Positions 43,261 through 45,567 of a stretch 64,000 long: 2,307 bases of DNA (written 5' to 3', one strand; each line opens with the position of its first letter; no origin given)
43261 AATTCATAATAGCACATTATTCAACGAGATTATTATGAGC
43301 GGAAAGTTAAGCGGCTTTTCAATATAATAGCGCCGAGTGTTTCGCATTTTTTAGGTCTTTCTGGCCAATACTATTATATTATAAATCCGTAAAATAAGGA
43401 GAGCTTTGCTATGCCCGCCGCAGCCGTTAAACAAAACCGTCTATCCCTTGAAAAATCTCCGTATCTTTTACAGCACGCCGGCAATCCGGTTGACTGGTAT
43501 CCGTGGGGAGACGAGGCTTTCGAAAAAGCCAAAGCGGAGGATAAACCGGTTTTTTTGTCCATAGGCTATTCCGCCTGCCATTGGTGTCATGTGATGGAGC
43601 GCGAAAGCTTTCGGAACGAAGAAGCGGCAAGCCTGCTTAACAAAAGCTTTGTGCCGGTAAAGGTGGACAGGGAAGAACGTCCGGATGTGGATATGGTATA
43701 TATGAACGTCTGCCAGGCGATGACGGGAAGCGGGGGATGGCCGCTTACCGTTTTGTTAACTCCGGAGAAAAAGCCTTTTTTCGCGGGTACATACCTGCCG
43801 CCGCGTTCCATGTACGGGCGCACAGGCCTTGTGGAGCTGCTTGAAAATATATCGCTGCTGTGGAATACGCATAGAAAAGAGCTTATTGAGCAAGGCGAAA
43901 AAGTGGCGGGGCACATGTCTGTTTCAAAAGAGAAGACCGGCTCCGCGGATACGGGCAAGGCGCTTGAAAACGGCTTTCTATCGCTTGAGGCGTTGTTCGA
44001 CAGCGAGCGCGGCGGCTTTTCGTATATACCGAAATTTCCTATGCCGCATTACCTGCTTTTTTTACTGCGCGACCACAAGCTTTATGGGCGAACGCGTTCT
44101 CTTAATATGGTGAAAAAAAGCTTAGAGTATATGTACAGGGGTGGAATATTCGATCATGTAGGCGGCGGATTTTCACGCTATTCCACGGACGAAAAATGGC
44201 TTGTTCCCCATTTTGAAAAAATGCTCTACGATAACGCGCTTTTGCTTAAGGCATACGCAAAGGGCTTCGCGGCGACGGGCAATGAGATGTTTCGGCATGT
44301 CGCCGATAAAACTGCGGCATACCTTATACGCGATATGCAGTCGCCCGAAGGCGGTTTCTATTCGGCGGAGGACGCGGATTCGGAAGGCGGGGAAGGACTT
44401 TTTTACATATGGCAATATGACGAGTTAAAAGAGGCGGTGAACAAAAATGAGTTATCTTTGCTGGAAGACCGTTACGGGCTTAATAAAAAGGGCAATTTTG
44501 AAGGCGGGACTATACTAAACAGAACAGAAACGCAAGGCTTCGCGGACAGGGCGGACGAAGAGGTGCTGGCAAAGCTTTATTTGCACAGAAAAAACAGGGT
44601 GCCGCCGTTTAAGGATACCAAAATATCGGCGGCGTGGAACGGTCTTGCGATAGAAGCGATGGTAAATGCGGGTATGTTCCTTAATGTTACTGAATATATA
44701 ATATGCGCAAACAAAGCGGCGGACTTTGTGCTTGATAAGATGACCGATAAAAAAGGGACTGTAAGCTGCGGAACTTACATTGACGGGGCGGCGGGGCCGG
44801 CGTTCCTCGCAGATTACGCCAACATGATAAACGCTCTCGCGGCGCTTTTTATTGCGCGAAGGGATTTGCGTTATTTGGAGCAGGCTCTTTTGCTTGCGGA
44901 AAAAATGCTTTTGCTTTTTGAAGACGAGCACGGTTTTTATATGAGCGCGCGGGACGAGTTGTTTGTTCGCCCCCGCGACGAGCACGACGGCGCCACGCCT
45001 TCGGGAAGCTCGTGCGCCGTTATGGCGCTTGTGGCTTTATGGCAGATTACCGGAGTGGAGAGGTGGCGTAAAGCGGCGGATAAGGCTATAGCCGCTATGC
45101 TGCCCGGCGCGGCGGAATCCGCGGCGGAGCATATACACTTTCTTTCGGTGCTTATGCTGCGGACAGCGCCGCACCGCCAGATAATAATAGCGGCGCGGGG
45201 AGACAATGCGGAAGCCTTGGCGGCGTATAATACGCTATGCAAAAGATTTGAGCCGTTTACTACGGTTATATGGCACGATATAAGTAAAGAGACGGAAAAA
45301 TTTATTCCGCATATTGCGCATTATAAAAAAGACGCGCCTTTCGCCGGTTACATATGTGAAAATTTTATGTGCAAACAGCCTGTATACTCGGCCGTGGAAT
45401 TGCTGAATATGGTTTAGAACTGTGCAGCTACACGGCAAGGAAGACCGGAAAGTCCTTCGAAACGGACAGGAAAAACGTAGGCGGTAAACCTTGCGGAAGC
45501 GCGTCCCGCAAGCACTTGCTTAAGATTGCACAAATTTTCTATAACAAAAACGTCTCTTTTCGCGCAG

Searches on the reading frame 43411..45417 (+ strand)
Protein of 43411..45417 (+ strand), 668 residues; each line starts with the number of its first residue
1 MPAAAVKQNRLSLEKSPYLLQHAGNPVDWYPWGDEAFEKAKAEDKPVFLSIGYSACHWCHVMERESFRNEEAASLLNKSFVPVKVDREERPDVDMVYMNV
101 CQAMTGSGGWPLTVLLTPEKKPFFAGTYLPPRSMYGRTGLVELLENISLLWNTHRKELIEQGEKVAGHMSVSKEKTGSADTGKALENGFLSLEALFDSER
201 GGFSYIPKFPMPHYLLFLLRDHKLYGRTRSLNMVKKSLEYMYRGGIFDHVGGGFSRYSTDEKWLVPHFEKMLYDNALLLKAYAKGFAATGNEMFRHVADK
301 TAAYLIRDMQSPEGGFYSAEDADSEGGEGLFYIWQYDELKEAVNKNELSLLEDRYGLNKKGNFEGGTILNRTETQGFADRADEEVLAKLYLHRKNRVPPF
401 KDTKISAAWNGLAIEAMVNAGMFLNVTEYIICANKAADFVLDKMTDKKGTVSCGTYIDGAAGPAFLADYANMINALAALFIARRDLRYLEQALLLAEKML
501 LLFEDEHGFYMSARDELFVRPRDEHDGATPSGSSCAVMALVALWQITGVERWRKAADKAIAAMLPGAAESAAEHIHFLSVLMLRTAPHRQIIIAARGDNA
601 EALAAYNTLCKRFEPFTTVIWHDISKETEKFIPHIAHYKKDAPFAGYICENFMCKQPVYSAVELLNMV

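Call 64: search_protein_families(library=pfam, proteins=[window:43411-45417:+], max_evalue=0.00001)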
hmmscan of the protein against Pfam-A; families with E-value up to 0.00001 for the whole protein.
window:43411-45417:+ (668 aa): 2 families
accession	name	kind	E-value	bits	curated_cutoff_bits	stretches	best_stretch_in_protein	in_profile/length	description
PF03190.21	Thioredox_DsbH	-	2.8e-76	255.4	27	1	8-168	1-161/163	Protein of unknown function, DUF255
PF13899.12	Thioredoxin_7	-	1.6e-11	44.6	27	1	28-92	1-65/83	Thioredoxin-like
